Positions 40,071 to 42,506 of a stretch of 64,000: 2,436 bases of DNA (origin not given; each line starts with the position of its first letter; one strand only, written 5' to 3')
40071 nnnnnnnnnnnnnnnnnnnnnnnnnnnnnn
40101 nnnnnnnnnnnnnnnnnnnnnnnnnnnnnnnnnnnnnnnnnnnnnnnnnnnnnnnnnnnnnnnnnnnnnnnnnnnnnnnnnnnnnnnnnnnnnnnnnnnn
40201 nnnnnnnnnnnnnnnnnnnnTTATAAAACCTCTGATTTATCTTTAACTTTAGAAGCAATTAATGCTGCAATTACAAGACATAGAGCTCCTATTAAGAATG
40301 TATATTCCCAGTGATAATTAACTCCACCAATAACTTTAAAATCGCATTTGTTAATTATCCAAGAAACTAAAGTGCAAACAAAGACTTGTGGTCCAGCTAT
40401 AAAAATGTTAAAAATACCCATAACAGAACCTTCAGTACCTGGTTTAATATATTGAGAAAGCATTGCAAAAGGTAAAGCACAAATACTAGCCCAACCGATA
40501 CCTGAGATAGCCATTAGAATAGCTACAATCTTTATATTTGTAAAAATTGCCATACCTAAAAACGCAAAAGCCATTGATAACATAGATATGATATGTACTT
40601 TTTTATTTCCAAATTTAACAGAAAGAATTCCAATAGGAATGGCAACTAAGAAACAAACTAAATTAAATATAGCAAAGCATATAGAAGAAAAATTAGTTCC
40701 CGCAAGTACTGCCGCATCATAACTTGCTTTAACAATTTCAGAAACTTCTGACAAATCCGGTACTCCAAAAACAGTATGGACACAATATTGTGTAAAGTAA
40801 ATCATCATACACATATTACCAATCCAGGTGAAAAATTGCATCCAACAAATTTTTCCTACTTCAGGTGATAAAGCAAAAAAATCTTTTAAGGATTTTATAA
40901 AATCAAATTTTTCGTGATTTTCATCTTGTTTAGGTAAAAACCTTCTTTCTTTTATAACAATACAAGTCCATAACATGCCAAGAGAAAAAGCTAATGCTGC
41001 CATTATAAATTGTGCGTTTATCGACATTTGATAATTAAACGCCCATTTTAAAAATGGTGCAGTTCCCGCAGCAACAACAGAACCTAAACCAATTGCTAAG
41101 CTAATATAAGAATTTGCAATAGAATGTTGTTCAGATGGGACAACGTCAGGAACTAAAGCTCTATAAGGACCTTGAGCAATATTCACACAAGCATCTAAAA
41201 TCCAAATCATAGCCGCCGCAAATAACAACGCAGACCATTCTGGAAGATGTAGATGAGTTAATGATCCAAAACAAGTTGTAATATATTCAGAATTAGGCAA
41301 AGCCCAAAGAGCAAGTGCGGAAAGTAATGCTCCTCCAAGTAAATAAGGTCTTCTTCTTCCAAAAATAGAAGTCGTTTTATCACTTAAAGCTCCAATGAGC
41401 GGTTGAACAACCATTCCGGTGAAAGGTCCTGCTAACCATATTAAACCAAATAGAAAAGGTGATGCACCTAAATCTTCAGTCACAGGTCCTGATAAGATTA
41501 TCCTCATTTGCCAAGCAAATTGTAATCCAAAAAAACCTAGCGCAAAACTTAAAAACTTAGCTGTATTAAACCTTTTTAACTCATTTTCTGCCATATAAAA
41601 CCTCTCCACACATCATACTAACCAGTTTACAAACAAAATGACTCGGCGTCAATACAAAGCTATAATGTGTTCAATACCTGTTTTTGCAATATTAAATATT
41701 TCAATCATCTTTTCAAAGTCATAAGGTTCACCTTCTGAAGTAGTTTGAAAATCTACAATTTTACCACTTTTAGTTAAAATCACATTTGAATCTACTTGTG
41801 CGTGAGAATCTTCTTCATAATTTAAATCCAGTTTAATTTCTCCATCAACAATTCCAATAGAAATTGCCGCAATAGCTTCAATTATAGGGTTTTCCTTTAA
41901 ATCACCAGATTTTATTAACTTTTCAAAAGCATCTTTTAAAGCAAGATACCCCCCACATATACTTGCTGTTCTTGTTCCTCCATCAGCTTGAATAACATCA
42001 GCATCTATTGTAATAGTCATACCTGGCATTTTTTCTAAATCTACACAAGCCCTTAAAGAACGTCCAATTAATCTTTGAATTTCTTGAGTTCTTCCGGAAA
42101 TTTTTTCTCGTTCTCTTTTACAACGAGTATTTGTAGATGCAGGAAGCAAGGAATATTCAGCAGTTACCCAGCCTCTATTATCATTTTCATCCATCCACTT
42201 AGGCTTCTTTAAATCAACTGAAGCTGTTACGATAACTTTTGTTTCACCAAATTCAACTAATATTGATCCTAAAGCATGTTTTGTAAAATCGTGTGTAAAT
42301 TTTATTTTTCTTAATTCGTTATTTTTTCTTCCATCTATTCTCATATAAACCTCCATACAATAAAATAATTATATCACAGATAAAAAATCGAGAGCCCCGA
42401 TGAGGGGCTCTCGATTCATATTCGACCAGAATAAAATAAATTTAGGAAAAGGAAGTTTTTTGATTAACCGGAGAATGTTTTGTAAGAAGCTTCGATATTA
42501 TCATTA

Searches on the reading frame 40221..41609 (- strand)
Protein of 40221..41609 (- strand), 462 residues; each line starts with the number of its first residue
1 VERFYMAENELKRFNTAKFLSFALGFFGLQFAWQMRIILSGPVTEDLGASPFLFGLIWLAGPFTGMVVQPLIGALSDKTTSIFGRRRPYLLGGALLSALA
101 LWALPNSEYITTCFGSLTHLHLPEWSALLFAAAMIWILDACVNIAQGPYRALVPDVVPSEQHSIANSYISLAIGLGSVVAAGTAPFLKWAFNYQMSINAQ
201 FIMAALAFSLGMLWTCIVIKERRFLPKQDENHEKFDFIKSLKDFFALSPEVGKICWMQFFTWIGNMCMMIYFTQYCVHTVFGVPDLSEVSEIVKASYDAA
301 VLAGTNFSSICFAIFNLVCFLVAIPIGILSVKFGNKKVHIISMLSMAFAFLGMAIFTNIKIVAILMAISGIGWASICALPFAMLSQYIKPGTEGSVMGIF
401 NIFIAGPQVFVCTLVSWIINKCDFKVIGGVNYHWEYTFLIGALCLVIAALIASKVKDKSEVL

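Call 7: search_protein_families(library=pfam, proteins=[window:40221-41609:-], max_evalue=0.01)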
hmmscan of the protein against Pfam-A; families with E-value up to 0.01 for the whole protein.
window:40221-41609:- (462 aa): 3 families
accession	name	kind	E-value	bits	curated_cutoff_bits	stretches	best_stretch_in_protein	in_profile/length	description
PF07690.21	MFS_1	-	1.5e-28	100.2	33.4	2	23-291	2-236/347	Major Facilitator Superfamily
PF13347.12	MFS_2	-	8e-15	54.7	27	1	43-431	24-393/427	MFS/sugar transport protein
PF15099.11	PIRT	-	0.0068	16.6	30.6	0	176-245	63-125/128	Phosphoinositide-interacting protein family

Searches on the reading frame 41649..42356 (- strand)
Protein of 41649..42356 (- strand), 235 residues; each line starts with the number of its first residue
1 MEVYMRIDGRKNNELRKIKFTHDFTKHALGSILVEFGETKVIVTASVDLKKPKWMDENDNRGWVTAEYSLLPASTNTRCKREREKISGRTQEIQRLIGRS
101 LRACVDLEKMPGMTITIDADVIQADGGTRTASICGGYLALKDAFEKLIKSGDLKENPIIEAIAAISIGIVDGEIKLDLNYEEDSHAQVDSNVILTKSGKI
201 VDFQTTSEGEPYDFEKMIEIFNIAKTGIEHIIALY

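Call 93: search_protein_families(library=pfam, proteins=[window:41649-42356:-], max_evalue=0.001)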
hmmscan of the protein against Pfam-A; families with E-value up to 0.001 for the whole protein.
window:41649-42356:- (235 aa): 2 families
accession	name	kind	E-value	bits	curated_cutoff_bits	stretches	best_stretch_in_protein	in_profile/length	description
PF01138.27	RNase_PH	-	1.8e-29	103.2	25.5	1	14-143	1-127/130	3' exoribonuclease family, domain 1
PF03725.20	RNase_PH_C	-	5.6e-10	39.5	20.8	1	162-226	3-66/67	3' exoribonuclease family, domain 2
